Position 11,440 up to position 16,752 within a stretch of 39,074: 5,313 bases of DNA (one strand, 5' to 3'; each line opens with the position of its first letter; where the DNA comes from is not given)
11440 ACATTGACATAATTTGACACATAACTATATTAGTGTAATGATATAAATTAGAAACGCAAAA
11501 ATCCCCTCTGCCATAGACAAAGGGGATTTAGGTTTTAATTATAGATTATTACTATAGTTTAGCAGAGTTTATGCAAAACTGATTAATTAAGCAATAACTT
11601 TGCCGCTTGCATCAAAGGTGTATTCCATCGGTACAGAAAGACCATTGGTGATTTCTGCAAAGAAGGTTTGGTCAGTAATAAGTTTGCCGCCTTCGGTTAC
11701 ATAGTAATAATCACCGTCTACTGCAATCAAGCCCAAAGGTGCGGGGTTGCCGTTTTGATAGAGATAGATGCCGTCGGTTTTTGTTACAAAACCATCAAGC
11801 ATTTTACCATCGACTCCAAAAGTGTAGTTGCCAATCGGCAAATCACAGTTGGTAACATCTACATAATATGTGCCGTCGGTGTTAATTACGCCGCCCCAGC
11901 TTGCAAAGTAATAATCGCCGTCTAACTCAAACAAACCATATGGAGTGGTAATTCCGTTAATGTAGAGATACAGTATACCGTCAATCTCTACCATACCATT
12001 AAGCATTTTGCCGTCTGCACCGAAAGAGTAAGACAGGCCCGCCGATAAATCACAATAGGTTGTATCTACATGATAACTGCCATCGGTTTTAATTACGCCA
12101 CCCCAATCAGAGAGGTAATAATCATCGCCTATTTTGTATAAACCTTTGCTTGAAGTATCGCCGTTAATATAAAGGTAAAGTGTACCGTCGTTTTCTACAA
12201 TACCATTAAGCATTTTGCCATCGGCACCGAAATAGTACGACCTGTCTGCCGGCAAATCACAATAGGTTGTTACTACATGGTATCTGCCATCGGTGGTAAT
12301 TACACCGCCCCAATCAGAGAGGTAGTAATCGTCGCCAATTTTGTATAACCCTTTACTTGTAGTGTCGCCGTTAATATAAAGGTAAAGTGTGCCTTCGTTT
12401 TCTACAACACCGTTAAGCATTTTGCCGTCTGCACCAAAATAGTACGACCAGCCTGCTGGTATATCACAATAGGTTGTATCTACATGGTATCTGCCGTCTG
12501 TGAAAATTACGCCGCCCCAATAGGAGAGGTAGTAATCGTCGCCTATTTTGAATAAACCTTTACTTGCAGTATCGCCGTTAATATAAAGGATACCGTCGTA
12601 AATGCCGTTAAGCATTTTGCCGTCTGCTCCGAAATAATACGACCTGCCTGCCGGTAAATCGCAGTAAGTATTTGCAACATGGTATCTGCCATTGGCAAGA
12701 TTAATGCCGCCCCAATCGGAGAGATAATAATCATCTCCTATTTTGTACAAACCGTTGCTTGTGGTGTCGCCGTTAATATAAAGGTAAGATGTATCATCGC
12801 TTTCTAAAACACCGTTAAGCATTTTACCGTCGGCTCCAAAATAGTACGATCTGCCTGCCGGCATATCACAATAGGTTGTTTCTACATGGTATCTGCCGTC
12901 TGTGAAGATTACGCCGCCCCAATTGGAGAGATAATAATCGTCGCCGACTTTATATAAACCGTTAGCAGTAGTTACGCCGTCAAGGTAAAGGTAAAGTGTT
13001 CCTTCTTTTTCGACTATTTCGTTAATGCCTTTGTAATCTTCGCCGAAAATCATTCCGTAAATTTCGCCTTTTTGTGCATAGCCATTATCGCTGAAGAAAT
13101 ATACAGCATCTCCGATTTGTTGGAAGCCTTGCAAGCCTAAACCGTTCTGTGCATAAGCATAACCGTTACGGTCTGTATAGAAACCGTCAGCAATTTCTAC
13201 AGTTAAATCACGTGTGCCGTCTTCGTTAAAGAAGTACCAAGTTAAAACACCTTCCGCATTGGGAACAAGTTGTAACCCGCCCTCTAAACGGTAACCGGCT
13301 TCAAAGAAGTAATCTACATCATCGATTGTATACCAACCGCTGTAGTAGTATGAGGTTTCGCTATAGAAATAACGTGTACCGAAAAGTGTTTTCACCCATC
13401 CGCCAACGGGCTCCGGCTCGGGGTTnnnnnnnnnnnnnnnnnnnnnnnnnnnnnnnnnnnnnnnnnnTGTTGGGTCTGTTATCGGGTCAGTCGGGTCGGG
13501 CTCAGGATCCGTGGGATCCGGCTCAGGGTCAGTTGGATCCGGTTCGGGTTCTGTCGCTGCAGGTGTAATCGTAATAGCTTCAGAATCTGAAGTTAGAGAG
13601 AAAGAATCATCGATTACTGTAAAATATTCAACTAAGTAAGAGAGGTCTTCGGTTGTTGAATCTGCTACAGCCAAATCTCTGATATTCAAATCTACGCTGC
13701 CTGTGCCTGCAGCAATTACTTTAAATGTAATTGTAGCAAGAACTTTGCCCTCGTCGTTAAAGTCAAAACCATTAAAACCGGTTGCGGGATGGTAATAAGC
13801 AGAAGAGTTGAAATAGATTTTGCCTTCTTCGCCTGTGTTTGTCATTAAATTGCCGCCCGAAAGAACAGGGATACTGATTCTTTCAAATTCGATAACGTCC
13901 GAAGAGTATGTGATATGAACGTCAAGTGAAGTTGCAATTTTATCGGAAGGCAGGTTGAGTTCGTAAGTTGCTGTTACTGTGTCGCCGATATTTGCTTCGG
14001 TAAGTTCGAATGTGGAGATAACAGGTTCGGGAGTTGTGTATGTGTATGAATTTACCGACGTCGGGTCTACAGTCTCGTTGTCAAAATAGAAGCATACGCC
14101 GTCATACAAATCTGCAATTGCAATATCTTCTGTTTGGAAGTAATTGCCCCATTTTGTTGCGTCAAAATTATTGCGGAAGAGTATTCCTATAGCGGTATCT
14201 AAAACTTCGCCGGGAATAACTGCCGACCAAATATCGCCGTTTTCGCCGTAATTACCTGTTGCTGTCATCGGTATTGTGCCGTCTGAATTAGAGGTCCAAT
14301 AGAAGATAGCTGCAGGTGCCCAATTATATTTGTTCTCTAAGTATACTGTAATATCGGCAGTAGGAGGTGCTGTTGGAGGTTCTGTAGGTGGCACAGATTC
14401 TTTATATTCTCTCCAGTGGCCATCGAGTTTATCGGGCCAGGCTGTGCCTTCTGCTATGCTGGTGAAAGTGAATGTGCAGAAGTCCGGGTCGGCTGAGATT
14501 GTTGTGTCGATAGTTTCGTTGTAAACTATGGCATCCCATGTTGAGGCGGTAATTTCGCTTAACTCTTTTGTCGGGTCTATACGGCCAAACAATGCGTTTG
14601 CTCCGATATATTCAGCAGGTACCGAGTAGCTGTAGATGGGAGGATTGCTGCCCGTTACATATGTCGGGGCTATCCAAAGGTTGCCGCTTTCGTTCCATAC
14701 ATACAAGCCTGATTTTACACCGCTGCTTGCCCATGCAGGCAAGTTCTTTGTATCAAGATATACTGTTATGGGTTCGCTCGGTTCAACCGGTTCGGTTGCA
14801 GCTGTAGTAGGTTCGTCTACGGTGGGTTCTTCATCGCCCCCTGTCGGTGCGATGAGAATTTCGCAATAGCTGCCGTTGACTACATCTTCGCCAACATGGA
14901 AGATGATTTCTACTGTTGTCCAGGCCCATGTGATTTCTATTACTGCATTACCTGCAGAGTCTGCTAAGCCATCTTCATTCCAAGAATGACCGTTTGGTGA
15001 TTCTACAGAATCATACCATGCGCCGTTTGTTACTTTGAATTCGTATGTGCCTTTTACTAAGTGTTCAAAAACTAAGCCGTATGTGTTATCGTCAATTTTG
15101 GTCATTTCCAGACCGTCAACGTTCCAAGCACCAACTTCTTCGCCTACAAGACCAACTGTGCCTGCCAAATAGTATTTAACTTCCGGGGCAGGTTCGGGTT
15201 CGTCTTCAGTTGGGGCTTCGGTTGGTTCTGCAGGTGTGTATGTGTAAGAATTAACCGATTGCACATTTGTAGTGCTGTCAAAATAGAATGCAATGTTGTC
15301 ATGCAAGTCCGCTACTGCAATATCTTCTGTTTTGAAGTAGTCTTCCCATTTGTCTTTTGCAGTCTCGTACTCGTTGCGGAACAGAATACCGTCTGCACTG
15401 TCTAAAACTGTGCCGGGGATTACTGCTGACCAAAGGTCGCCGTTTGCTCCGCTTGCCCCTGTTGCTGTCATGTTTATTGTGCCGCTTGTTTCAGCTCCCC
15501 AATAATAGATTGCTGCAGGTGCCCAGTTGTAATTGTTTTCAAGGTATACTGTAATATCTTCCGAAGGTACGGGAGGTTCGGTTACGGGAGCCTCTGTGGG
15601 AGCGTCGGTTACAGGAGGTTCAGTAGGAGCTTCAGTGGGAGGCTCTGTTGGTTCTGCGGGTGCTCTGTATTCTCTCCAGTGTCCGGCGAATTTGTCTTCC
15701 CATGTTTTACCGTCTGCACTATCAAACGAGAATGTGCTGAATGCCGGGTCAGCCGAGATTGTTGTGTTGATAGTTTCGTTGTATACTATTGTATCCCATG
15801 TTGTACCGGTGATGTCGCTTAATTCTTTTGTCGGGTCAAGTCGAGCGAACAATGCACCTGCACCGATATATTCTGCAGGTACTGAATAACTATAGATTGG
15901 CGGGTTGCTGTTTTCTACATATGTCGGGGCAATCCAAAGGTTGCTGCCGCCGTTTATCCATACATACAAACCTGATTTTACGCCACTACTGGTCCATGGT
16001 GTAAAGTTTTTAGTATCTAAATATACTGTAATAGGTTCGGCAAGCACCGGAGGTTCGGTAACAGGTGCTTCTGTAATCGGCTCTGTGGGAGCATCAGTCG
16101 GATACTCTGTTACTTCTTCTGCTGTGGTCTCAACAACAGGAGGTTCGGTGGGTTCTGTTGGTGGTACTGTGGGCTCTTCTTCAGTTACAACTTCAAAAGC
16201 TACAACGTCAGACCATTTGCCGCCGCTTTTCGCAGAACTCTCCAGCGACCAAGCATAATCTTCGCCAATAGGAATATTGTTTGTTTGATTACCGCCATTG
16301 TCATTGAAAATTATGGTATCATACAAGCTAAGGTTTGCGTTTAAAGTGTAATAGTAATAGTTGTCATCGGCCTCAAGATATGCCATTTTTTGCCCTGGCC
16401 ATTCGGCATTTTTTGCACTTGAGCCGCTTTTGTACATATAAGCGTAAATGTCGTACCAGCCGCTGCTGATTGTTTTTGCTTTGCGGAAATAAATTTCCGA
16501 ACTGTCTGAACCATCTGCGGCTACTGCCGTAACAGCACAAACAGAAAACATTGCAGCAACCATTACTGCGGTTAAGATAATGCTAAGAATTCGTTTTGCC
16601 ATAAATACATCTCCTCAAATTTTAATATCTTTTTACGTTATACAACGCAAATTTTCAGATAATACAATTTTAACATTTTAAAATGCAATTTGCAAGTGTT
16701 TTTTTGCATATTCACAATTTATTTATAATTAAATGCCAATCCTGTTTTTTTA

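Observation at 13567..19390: Single cohesin and single dockerin encoded in adjacent genes: a predicted cognate pair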

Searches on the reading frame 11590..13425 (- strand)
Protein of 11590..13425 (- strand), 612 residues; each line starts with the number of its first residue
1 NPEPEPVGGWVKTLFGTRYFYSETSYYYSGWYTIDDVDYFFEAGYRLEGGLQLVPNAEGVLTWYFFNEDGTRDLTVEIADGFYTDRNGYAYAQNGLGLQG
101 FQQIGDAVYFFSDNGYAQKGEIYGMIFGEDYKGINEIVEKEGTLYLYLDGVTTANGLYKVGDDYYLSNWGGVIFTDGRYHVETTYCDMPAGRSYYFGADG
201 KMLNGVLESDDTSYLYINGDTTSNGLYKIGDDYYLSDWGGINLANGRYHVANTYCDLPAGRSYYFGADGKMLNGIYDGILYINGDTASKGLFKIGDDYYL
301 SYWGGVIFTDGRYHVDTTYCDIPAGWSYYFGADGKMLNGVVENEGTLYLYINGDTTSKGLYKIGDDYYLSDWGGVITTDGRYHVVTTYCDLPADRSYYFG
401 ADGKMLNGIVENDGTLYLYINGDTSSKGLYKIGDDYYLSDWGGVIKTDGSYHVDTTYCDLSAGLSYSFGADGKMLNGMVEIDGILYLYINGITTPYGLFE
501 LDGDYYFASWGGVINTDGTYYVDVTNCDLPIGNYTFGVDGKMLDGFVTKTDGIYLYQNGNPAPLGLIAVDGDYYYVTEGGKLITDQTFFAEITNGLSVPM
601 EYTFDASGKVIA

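Call 54: search_solved_structures(query=window:11590-13425:-, max_evalue=0.01, show_alignments=1)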
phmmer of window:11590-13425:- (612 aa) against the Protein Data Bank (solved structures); distinct sequences matched with E-value up to 0.01: 0.

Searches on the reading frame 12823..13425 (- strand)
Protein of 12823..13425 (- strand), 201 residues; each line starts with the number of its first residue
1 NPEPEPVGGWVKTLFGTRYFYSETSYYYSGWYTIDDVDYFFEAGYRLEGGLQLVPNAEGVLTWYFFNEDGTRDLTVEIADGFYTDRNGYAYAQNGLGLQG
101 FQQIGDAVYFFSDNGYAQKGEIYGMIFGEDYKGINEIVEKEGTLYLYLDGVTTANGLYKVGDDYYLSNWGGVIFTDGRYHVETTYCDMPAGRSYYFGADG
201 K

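Call 71: search_protein_families(library=pfam, proteins=[window:12823-13425:-], max_evalue=1)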
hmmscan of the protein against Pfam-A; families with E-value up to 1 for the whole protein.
window:12823-13425:- (201 aa): 3 families
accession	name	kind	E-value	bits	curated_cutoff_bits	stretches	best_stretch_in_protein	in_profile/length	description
PF19127.6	Choline_bind_3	-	0.0036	17.7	27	1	99-123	2-26/47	Choline-binding repeat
PF01473.26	Choline_bind_1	-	0.053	14.3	20.5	1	100-117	2-19/19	Putative cell wall binding repeat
PF21200.3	Glyco_hydro_39_C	-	0.31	11.8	27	0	17-45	52-80/89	Alpha-L-iduronidase C-terminal domain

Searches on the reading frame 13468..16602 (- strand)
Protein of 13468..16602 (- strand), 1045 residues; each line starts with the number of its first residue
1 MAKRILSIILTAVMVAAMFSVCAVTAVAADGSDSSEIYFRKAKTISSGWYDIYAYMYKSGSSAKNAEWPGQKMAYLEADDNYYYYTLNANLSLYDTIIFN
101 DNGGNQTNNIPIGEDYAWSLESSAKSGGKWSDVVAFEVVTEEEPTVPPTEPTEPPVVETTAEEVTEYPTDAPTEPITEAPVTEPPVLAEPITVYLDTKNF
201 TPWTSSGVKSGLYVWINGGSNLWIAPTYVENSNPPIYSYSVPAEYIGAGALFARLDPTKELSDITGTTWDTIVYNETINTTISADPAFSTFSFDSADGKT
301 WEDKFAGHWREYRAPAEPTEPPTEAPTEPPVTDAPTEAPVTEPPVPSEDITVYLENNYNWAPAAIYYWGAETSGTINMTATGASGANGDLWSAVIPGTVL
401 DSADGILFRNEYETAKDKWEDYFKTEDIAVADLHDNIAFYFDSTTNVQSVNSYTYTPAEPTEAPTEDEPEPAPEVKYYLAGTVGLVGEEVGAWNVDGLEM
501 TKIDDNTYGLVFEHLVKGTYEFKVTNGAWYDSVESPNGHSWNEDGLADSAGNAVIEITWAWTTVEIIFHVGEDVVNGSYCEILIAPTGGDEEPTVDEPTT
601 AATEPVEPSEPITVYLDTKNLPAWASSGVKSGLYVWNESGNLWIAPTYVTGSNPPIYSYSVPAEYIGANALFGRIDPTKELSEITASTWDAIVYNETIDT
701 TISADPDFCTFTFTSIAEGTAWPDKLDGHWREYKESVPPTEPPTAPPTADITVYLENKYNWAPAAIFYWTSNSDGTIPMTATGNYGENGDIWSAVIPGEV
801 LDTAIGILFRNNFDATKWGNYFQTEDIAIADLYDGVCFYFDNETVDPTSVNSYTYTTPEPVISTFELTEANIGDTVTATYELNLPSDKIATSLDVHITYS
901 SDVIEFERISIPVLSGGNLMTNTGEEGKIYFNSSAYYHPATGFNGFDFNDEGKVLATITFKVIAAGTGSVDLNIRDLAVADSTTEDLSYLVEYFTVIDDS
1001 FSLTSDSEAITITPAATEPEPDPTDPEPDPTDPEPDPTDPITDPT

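Call 50: find_homologous_proteins(query=window:13468-16602:-, max_evalue=0.00001)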
Query window:13468-16602:- (1045 aa): 7 proteins with E <= 0.00001 among 8000 candidates.
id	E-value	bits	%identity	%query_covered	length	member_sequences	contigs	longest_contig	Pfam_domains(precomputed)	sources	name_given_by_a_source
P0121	0.0e+0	2375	100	100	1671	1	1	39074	PF16738.11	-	-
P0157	1.4e-89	320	60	24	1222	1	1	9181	PF16738.11,PF00404.25,PF00245.26,PF01676.24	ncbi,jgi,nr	ncbi:MAG: alkaline phosphatase [Oscillospiraceae bacterium]|jgi:alkaline phosphatase|nr:alkaline pho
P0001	8.4e-37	145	63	11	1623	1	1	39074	PF16738.11,PF00128.32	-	-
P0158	2.3e-17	81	30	23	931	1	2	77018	PF13306.13,PF16738.11,PF00404.25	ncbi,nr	ncbi:MAG: starch-binding protein [Ruminococcus sp.]|nr:starch-binding protein [Ruminococcus sp.]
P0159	5.2e-9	53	35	10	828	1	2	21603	PF16738.11,PF02368.25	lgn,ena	-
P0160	1.2e-6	45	33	14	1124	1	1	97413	PF16738.11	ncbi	-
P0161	7.6e-6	43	35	11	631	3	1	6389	PF00963.25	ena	-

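Call 52: find_encoding_contigs(protein=P0157, flank=10000, max_places=3)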
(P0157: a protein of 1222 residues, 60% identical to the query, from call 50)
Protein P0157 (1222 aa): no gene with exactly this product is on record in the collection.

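Call 60: find_related_loci(query=window:13513-16035:-, collection=genome_contigs, flank=10000)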
Query window:13513-16035:- (841 aa) in genome_contigs; peptide patterns used: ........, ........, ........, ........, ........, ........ (x = any residue, [..] = any of these).
44 stretches matched a pattern, but none encodes a relative of the query by tblastn (E <= 1e-3).

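Call 68: list_cluster_members(proteins=[P0157, P0121, P0001])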
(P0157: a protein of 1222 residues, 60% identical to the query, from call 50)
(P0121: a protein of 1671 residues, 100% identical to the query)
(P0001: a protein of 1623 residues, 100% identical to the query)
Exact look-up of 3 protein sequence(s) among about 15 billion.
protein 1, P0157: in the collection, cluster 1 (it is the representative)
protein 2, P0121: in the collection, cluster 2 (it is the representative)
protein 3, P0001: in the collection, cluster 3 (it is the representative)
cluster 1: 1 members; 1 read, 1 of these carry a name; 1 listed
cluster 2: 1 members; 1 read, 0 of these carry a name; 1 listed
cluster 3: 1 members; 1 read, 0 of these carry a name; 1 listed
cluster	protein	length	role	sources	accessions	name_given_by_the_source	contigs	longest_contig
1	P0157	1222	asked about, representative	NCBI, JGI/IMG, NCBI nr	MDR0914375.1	MAG: alkaline phosphatase [Oscillospiraceae bacterium] | alkaline phosphatase | alkaline phosphatase [Oscillospiraceae bacterium]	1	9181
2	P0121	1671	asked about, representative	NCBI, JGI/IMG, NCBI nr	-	-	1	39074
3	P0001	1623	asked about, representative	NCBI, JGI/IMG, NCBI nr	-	-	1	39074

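Call 71: search_protein_families(library=pfam, proteins=[P0157], max_evalue=1)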
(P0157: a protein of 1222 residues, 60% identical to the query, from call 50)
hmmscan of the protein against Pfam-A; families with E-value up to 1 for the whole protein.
P0157 (1222 aa): 4 families
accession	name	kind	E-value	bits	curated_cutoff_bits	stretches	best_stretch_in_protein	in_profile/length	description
PF00245.25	Alk_phosphatase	-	7.1e-51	173.9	24.4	2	129-388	2-313/423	Alkaline phosphatase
PF16738.10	CBM26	-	1.8e-17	63.6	28.1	3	712-781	2-68/70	Starch-binding module 26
PF00404.24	Dockerin_1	-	7.2e-07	29.8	22.9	1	552-606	2-56/57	Dockerin type I domain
PF01676.23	Metalloenzyme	-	1.5e-06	28.4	24.3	1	281-429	89-224/252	Metalloenzyme superfamily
